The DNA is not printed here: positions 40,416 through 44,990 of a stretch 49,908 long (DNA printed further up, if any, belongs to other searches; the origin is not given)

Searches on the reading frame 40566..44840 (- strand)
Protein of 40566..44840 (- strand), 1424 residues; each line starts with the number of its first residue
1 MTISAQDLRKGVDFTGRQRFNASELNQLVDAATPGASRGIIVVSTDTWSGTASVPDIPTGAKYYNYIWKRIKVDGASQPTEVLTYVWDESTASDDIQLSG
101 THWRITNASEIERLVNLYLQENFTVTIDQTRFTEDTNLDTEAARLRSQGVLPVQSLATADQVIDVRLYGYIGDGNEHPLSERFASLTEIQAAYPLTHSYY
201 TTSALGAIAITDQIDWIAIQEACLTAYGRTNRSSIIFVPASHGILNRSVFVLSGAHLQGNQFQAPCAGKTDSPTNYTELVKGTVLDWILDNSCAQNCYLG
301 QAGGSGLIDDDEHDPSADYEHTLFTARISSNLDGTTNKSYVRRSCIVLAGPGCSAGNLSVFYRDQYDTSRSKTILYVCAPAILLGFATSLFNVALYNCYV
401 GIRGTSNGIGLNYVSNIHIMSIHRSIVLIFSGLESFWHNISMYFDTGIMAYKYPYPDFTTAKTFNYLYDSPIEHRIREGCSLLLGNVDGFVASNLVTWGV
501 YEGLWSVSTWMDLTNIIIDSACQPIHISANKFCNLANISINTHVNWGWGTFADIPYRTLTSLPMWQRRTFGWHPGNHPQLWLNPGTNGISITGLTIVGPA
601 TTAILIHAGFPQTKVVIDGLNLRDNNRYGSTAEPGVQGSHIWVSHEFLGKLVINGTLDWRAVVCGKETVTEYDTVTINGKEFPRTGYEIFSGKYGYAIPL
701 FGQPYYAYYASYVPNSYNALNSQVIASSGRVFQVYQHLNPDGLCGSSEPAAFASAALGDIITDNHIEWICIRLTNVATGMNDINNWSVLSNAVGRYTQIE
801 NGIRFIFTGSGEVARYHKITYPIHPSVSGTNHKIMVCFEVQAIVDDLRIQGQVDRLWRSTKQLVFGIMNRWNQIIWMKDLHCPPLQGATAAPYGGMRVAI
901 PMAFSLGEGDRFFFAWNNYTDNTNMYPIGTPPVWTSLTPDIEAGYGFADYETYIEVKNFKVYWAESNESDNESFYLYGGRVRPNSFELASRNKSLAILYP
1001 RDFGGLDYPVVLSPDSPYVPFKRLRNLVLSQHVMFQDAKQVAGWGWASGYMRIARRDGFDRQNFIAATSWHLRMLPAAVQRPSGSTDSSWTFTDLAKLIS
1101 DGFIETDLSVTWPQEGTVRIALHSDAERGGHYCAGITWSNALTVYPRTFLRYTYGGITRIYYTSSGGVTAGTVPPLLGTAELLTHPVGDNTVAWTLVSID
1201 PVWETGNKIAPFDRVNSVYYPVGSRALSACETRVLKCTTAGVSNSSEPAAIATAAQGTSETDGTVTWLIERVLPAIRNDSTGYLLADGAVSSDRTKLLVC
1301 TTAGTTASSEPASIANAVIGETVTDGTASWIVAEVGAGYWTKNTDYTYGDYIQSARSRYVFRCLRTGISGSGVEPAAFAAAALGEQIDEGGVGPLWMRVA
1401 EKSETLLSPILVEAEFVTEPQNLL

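Call 31: find_encoding_contigs(protein=window:40566-44840:-, flank=10000, max_places=3)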
Protein window:40566-44840:- (1424 aa): 14 contigs read that carry it; 3 places shown.
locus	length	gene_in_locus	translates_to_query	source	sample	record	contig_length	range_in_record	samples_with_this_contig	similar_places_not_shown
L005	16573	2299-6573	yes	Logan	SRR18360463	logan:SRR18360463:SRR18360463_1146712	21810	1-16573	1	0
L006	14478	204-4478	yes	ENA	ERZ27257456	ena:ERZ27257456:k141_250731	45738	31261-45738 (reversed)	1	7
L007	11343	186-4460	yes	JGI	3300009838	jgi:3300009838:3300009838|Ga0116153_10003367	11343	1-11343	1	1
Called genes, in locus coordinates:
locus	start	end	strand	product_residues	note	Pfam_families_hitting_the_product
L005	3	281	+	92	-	?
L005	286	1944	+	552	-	-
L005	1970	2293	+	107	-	-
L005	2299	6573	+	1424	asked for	-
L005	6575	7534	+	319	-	-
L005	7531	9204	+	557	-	-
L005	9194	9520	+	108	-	-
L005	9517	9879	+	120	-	-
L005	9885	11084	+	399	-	-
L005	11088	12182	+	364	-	-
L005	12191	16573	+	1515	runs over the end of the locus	-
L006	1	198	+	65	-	?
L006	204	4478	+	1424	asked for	-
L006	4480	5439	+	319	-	-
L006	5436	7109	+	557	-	-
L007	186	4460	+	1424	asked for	-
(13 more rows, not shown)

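Call 51: search_protein_families(library=phrogs, proteins=[window:40566-44840:-], max_evalue=1)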
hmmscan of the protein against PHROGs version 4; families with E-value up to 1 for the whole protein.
window:40566-44840:- (1424 aa): 2 families
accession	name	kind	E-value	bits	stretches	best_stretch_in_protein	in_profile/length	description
phrog_20658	-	head and packaging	5.2e-11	43.6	2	1232-1333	100-190/211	head decoration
phrog_13768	-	tail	5.5e-06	26.2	1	158-253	118-196/718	tail protein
